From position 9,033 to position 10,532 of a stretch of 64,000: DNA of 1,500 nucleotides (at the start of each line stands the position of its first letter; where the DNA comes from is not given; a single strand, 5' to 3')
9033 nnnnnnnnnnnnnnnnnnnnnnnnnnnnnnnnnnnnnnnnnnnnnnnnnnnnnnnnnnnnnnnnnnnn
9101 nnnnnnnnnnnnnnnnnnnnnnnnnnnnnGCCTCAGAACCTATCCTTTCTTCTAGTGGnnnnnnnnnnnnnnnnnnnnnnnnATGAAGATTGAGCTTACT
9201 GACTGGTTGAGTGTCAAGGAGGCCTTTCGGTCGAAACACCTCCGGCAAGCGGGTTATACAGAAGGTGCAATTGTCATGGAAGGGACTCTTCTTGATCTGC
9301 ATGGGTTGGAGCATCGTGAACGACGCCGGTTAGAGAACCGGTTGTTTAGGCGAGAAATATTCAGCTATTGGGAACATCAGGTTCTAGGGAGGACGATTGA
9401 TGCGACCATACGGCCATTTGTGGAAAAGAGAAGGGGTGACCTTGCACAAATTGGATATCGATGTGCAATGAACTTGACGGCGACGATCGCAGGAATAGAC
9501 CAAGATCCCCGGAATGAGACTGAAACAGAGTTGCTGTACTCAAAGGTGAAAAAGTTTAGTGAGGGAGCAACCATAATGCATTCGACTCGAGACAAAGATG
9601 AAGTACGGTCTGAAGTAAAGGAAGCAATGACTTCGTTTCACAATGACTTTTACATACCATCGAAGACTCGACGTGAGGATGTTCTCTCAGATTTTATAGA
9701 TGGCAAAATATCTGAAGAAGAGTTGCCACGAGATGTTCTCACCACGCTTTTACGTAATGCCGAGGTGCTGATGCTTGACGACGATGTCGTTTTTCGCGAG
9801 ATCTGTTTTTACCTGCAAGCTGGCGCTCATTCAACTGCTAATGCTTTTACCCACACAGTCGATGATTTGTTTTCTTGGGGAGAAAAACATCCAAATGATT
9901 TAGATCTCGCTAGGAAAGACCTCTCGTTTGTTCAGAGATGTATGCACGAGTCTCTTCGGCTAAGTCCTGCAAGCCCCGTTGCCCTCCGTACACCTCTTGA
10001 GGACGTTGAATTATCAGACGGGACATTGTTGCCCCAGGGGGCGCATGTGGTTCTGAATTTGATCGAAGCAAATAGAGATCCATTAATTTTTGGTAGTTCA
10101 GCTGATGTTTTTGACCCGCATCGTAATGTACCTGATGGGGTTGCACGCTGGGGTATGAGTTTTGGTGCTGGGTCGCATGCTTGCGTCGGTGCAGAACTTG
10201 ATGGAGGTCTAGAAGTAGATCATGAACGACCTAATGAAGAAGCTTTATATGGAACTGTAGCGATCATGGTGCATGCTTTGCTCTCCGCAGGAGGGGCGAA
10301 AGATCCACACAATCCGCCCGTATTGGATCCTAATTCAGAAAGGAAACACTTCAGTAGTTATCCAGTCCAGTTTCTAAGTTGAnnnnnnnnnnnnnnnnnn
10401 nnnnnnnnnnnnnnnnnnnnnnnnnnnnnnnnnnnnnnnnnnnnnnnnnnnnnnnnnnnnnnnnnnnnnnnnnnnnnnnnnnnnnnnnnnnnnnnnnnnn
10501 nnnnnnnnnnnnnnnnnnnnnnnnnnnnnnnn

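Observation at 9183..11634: Tandem pair of divergent P450s with His in place of the conserved I-helix acid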

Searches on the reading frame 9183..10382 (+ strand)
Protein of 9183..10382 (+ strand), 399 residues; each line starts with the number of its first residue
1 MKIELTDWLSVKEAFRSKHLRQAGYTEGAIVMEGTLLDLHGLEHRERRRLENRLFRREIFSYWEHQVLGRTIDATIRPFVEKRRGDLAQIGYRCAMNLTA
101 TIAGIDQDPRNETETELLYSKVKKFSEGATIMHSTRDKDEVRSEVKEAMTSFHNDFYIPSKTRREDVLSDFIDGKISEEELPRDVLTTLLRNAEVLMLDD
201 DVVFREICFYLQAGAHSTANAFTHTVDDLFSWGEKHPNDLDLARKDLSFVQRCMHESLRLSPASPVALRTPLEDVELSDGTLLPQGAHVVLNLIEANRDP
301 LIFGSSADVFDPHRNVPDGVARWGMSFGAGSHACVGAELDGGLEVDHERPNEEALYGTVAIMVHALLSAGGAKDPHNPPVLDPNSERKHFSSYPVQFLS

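Call 4: search_protein_families(library=pfam, proteins=[window:9183-10382:+], max_evalue=0.01)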
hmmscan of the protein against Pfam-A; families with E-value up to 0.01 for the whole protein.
window:9183-10382:+ (399 aa): 1 family
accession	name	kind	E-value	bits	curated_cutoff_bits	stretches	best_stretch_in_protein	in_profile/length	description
PF00067.27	p450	-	9e-17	61.4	22.8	1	244-339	318-416/462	Cytochrome P450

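Call 5: search_protein_families(library=ncbifam, proteins=[window:9183-10382:+], max_evalue=0.01)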
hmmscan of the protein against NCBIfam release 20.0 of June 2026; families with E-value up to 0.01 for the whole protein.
window:9183-10382:+ (399 aa): 9 families
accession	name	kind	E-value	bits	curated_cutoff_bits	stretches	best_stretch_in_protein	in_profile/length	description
TIGR04538.1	P450_cycloAA_1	subfamily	3.4e-17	62.4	500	1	30-339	62-350/395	cytochrome P450, cyclodipeptide synthase-associated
NF050147.1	aminopyruv_ApyO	equivalog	7.6e-11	41.3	525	1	38-339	82-377/444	RiPP biosynthesis cytochrome P450 ApyO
TIGR04515.1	P450_rel_GT_act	subfamily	5.6e-10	39.1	343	1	212-318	226-326/386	P450-derived glycosyltransferase activator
NF041177.1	Cyp119_Thmprot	equivalog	1.7e-08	33.6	680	1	187-339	188-324/368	cytochrome P450 Cyp119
NF045812.1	PentlenOxigase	equivalog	5.8e-08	32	800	1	174-336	235-390/444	pentalenene oxygenase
NF041802.1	P450_SolI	exception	1.5e-07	30.3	850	1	210-339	260-379/424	solanimycin biosynthesis cytochrome P450 SolI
TIGR04458.1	CYP450_TxtE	equivalog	1.3e-06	27.3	500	1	237-339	263-359/403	4-nitrotryptophan synthase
NF051859.1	AlbFlvMonOxTrpSyn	equivalog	1.4e-05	23.9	700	1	245-336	315-408/457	bifunctional albaflavenone monooxygenase/terpene synthase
NF045816.1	PentlenlactSyn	equivalog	0.00033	19.5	700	1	246-339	259-350/396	pentalenolactone synthase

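Call 7: search_solved_structures(query=window:9183-10382:+, max_evalue=0.001, show_alignments=2)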
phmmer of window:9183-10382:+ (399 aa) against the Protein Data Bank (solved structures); distinct sequences matched with E-value up to 0.001: 308 (the best 60 are shown).
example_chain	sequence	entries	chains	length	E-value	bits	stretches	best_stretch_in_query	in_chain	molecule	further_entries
6l39_A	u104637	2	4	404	8.9e-12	48.1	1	200-339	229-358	Cytochrome P450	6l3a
4ggv_A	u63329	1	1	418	4e-10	42.7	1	158-339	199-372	Cytochrome P450 superfamily protein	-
3ejb_B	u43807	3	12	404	4.7e-10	42.4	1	182-339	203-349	Biotin biosynthesis cytochrome P450-like enzyme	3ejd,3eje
7ayx_A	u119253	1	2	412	7.2e-10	41.8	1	180-339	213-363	Cytochrome P450 113A1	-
9v2t_A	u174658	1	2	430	2.1e-09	40.3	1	179-339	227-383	Cytochrome P450 monooxygenase CYP107Z12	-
5cje_A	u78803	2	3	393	2.5e-09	40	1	158-339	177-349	Cytochrome P450 hydroxylase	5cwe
8gue_A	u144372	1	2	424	2.9e-09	39.8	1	167-339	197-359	Cytochrome P450 monooxygenase PikC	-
7xbm_A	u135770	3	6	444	3.2e-09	39.7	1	167-339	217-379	Cytochrome P450 monooxygenase PikC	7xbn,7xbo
4ep6_A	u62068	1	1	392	3.3e-09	39.6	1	235-337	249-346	Cytochrome P450-like protein XplA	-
2wiv_A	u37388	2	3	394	3.4e-09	39.6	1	235-337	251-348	CYTOCHROME P450-LIKE PROTEIN XPLA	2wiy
2bvj_A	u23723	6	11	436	4.3e-09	39.2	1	167-339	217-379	CYTOCHROME P450 MONOOXYGENASE | CYTOCHROME P450 HYDROXYLASE PIKC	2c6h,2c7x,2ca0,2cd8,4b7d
2vz7_A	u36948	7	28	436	4.3e-09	39.2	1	167-339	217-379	CYTOCHROME P450 MONOOXYGENASE | CYTOCHROME P450 HYDROXYLASE PIKC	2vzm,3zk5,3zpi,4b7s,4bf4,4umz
2whw_A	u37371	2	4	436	4.3e-09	39.2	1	167-339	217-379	CYTOCHROME P450 MONOOXYGENASE | CYTOCHROME P450 HYDROXYLASE PIKC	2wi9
5liv_A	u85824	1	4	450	5.6e-09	38.9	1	181-339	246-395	Cytochrome P450 CYP260A1,Cytochrome P450 CYP260A1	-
6kfw_A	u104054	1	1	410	6.7e-09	38.6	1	170-339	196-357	CxnD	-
4wpz_A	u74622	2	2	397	7.2e-09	38.5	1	196-339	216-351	Cytochrome P450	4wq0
3abb_A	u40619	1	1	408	8.6e-09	38.3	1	182-339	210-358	Cytochrome P450 hydroxylase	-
6f85_A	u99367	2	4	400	9.4e-09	38.1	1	185-339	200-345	Cytochrome P450 CYP260A1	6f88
8q5j_A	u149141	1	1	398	1e-08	38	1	251-339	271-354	Cytochrome P450 107B1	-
6m4s_A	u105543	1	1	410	1.2e-08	37.7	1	210-339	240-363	Cytochrome P450 hydroxylase sb21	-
9vgn_A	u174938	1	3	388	1.5e-08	37.4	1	169-339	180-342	Cytochrome P450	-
9vgm_A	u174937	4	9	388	1.9e-08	37.1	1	169-339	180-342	Cytochrome P450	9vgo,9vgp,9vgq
4z5p_A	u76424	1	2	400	2.1e-08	37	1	143-339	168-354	Cytochrome P450 hydroxylase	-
6f8a_A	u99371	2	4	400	2.4e-08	36.8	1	185-339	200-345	Cytochrome P450 CYP260A1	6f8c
3nc3_A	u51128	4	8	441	2.6e-08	36.7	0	236-338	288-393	Cytochrome P450 cypX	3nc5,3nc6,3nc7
8yhn_A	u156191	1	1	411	4e-08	36.1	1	168-339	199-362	Cytochrome P450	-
2z3t_A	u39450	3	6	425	4.2e-08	36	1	184-339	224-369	Cytochrome P450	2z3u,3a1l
1cpt_A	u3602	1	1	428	4.5e-08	35.9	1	170-339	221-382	CYTOCHROME P450-TERP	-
8euh_A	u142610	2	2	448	4.9e-08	35.8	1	170-339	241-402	Cytochrome P450-terp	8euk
8eul_A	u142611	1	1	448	5.2e-08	35.7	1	170-339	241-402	Cytochrome P450-terp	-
6to2_A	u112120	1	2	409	6.6e-08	35.3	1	182-339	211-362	Cytochrome P450 monooxygenase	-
4j6b_A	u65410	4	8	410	6.7e-08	35.3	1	182-339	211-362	Cytochrome P450 monooxygenase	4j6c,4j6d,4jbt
7x53_A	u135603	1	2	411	1.1e-07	34.7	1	213-339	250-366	Cytochrome P450 family protein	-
5vws_A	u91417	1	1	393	1.2e-07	34.4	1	177-341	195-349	Cytochrome P450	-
2z36_A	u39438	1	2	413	1.8e-07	33.9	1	169-339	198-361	Cytochrome P450 type compactin 3'',4''-hydroxylase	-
1odo_A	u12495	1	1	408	1.8e-07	33.9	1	205-339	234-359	PUTATIVE CYTOCHROME P450 154A1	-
9kg5_B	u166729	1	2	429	2.3e-07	33.6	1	182-339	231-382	Cytochrome P450 monooxygenase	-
9js9_B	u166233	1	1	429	2.3e-07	33.6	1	182-339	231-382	Cytochrome P450 monooxygenase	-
8fz8_A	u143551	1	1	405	2.4e-07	33.5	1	169-340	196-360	Cytochrome P450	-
6hqw_A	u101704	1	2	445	3.9e-07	32.8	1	215-340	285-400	Cytochrome P450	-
5hiw_A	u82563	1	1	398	4.3e-07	32.7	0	235-339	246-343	Cytochrome P450 CYP260B1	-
6gmf_A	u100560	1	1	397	4.6e-07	32.6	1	233-339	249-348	Putative cytochrome P450 hydroxylase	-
8fie_A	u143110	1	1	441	5.2e-07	32.4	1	197-339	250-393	Cytochrome P450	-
8jnp_A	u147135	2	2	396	5.5e-07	32.3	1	181-340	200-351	Cytochrome P450 CftA | Cytochrome P450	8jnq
9w6b_A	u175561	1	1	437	6.2e-07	32.1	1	235-339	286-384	Cytochrome P450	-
8fib_A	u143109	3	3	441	6.6e-07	32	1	198-339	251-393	Cytochrome P450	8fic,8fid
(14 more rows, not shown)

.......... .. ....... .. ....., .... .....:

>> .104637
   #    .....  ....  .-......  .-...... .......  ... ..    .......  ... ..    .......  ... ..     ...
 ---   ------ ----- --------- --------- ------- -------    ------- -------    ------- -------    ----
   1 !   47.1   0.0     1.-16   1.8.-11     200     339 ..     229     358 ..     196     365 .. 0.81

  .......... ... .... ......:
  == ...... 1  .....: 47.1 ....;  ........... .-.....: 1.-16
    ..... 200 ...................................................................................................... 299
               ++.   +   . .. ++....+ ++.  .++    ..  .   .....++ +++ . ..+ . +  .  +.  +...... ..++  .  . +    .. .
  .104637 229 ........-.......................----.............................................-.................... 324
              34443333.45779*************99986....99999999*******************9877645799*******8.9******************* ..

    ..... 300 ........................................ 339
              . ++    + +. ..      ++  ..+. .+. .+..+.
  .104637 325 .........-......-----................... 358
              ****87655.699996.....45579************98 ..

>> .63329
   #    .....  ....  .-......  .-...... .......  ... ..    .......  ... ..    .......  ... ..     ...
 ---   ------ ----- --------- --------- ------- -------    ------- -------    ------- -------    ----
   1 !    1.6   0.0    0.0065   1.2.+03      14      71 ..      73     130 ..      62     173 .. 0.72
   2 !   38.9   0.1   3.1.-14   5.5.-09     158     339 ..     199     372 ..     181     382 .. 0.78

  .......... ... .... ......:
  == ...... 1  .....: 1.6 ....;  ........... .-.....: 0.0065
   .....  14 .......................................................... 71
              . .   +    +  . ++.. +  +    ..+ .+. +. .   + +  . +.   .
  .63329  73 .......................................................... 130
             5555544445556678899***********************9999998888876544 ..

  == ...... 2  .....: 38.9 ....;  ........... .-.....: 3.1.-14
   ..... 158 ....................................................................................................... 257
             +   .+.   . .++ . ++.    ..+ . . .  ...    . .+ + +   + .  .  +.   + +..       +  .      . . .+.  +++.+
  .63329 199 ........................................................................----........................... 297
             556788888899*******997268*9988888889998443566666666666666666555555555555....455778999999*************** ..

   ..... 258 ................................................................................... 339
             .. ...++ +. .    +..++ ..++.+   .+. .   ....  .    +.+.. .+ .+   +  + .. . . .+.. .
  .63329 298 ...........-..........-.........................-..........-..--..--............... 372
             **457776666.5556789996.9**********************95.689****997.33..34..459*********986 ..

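Call 9: find_homologous_proteins(query=window:9183-10382:+, max_evalue=0.00001)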
Query window:9183-10382:+ (399 aa): 2007 proteins with E <= 0.00001 among 8000 candidates; the best 120 are listed.
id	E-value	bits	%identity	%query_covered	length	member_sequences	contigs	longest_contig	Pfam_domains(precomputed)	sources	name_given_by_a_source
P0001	2.5e-265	898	98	100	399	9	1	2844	PF00067.28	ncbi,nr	ncbi:MAG: cytochrome P450 [Actinomycetota bacterium]|nr:cytochrome P450 [Actinomycetota bacterium]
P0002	5.6e-236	801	87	100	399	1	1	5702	PF00067.28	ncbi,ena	-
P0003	2.3e-234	796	86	100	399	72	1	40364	PF00067.28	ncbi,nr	ncbi:MAG: cytochrome P450 [Acidimicrobiaceae bacterium]|nr:cytochrome P450 [Acidimicrobiaceae bacter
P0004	1.0e-229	780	85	100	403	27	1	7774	PF00067.28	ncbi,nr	ncbi:MAG: cytochrome P450 [Actinomycetota bacterium]|nr:cytochrome P450 [Actinomycetota bacterium]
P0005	1.3e-227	774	84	100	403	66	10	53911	PF00067.28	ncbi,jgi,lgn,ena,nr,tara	ncbi:MAG: cytochrome P450 [Acidimicrobiaceae bacterium]|nr:cytochrome P450 [Acidimicrobiaceae bacter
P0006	1.6e-227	773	84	99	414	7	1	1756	PF00067.28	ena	-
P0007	4.3e-224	762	84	99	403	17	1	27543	PF00067.28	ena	-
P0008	1.9e-208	710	78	99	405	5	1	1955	PF00067.28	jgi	jgi:cytochrome P450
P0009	2.0e-208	710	78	99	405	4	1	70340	PF00067.28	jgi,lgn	jgi:cytochrome P450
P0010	2.0e-202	691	73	100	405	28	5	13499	PF00067.28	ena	-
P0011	9.6e-202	688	74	100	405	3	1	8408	PF00067.28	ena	-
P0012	4.0e-201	686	74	100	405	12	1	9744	PF00067.28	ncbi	-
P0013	4.4e-201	686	74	100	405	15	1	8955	PF00067.28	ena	-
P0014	7.9e-198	675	73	100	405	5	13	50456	PF00067.28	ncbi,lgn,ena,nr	ncbi:MAG: cytochrome P450 [Actinomycetota bacterium]|nr:cytochrome P450 [Actinomycetota bacterium] M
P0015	2.8e-194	664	72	99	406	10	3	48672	PF00067.28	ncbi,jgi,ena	-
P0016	4.3e-194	663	71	99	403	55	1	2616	PF00067.28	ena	-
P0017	1.4e-191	655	71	99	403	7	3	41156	PF00067.28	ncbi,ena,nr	ncbi:MAG: cytochrome P450 [Acidimicrobiaceae bacterium]|nr:cytochrome P450 [Acidimicrobiaceae bacter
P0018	5.6e-191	653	71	99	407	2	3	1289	PF00067.28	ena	-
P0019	1.3e-190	652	71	99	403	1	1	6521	PF00067.28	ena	-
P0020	1.7e-190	651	70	99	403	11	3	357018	PF00067.28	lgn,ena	-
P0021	2.0e-190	651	71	99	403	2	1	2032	PF00067.28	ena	-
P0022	2.6e-190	651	71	99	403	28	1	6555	PF00067.28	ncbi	-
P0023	2.6e-190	651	71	99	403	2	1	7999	PF00067.28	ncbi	-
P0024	2.7e-190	651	71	99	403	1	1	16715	PF00067.28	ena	-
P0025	2.8e-190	651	71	99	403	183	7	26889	PF00067.28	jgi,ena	-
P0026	5.2e-190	650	71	99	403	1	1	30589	PF00067.28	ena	-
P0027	5.3e-190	650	71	99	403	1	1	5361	PF00067.28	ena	-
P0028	6.9e-190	649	70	99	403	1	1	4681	PF00067.28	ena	-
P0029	9.6e-190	649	71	99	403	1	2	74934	PF00067.28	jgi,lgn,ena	-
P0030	2.4e-189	648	70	99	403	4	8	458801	PF00067.28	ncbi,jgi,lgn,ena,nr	ncbi:MAG: cytochrome P450 [Acidimicrobiaceae bacterium]|nr:cytochrome P450 [Acidimicrobiaceae bacter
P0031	2.5e-189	647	70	99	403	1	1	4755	PF00067.28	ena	-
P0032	2.6e-189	647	70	99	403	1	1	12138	PF00067.28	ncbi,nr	ncbi:MAG: cytochrome P450 [Actinomycetota bacterium]|nr:cytochrome P450 [Actinomycetota bacterium]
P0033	2.6e-189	647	71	99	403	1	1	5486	PF00067.28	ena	-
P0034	2.6e-189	647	71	99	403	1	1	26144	PF00067.28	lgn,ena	-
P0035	4.6e-189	647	71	99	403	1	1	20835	PF00067.28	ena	-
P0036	4.9e-189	647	70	99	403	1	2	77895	PF00067.28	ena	-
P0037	4.9e-189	647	70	99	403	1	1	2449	PF00067.28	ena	-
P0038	5.0e-189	647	71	99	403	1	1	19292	PF00067.28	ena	-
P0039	6.7e-189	646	71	99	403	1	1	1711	PF00067.28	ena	-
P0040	6.9e-189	646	71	99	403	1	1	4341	PF00067.28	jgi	-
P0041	1.2e-188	645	70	99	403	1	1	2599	PF00067.28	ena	-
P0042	1.7e-188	645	71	99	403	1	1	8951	PF00067.28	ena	-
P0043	1.8e-188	645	70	99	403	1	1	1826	PF00067.28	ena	-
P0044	1.8e-188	645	71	99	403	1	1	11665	PF00067.28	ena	-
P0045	1.8e-188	645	71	99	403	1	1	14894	PF00067.28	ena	-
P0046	2.2e-188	644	71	99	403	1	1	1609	PF00067.28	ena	-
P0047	2.4e-188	644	70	99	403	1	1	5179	PF00067.28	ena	-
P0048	2.4e-188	644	71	99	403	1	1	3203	PF00067.28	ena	-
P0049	2.6e-188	644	70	99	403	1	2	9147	PF00067.28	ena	-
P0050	3.2e-188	644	70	99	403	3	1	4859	PF00067.28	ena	-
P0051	4.4e-188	643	70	99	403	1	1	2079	PF00067.28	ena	-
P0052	4.5e-188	643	70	99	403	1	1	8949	PF00067.28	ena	-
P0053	8.6e-188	642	70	99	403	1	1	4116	PF00067.28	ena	-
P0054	1.1e-186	639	70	99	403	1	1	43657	PF00067.28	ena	-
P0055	1.2e-186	639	69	99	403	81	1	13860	PF00067.28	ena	-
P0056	8.2e-186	636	69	99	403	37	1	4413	PF00067.28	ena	-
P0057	1.8e-185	635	70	99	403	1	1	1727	PF00067.28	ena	-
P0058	1.7e-184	632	70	99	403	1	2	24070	PF00067.28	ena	-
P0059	2.2e-184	631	70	99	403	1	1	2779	PF00067.28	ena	-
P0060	2.3e-184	631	70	99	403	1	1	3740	PF00067.28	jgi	-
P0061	7.1e-182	623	70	99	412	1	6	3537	PF00067.28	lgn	-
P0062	9.4e-179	613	68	99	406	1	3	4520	PF00067.28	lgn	-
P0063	1.0e-178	613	68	99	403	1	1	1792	PF00067.28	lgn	-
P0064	2.1e-178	612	70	98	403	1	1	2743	PF00067.28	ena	-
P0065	3.0e-178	611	71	95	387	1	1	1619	PF00067.28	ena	-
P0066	7.5e-178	610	67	99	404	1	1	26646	PF00067.28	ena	-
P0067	5.6e-177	607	67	99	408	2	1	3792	PF00067.28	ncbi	-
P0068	1.8e-176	605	69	99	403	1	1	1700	PF00067.28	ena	-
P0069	1.9e-176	605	68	99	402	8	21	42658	PF00067.28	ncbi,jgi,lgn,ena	ncbi:MAG: cytochrome P450 [Acidimicrobiales bacterium]|jgi:cytochrome P450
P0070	6.9e-176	603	68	99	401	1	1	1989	PF00067.28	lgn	-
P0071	1.5e-175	602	69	99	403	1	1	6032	PF00067.28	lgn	-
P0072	4.6e-175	601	68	99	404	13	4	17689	PF00067.28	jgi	-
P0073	8.5e-175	600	67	99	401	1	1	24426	PF00067.28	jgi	-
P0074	1.6e-174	599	67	99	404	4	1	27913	PF00067.28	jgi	-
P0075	1.8e-174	599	68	99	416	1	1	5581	PF00067.28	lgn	-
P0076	4.7e-174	597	68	99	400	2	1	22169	PF00067.28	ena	-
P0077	5.5e-174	597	68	99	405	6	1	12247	PF00067.28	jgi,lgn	jgi:cytochrome P450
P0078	2.6e-173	595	68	99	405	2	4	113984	PF00067.28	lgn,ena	-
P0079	8.1e-173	593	66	99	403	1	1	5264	PF00067.28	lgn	-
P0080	1.7e-172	592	67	100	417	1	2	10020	PF00067.28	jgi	jgi:cytochrome P450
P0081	2.7e-172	591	70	92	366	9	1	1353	PF00067.28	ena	-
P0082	4.6e-172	591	67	99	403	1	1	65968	PF00067.28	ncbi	-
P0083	1.1e-171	589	66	99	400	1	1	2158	PF00067.28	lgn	-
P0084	1.9e-171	589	66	99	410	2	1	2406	PF00067.28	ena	-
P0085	1.5e-170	586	64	99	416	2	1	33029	PF00067.28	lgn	-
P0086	3.1e-170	585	67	99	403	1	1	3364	PF00067.28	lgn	-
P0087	6.1e-170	584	66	100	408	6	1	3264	PF00067.28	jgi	-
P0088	6.9e-170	583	66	99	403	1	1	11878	PF00067.28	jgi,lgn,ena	-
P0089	9.4e-170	583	64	99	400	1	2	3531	PF00067.28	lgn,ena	-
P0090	1.3e-169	583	66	99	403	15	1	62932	PF00067.28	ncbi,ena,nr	ncbi:MAG: cytochrome P450 [Acidimicrobiaceae bacterium]|nr:cytochrome P450 [Acidimicrobiaceae bacter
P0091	2.0e-169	582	67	97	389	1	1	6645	PF00067.28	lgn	-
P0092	7.3e-169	580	64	98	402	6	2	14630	PF00067.28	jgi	jgi:cytochrome P450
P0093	1.6e-168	579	66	99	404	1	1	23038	PF00067.28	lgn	-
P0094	2.0e-168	579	71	90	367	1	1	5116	PF00067.28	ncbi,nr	ncbi:MAG: cytochrome P450, partial [Actinomycetota bacterium]|nr:cytochrome P450 [Actinomycetota bac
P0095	2.4e-168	578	66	99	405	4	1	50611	PF00067.28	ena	-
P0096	4.3e-168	578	66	99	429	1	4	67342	PF00067.28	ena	-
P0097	6.7e-168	577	65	99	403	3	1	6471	PF00067.28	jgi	-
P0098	4.2e-167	574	65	99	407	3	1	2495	PF00067.28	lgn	-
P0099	4.6e-167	574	65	99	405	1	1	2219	PF00067.28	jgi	-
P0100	6.8e-167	574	66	99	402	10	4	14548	PF00067.28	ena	-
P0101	1.8e-166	572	65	99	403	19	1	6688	PF00067.28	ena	-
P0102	4.5e-164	564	64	99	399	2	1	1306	PF00067.28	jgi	-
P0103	9.7e-163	560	64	99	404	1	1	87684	PF00067.28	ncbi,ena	-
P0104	3.2e-162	558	63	99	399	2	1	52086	PF00067.28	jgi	-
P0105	3.3e-161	555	68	92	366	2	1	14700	PF00067.28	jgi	jgi:cytochrome P450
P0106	3.6e-161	555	63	99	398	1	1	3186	PF00067.28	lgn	-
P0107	9.3e-161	553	67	92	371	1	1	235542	PF00067.28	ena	-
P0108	1.1e-158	547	63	99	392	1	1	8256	PF00067.28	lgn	-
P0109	3.5e-156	538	62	99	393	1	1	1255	PF00067.28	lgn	-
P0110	1.0e-155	537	62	99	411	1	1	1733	PF00067.28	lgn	-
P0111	7.5e-155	534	63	99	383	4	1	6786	PF00067.28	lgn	-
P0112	1.1e-154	533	63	99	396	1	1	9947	PF00067.28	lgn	-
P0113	1.9e-153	529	61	99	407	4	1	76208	PF00067.28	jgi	jgi:cytochrome P450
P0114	1.9e-153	529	62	99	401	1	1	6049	PF00067.28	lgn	-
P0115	2.2e-153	529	62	99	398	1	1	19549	PF00067.28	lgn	-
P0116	2.4e-153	529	63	99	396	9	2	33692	PF00067.28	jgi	-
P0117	1.2e-152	527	61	100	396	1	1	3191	PF00067.28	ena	-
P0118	1.8e-152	526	60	99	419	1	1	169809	PF00067.28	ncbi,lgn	ncbi:MAG: cytochrome P450 [Acidimicrobiales bacterium]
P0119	1.2e-150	520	61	99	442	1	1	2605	PF00067.28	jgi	jgi:cytochrome P450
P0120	4.7e-150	518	63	99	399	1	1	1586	PF00067.28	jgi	-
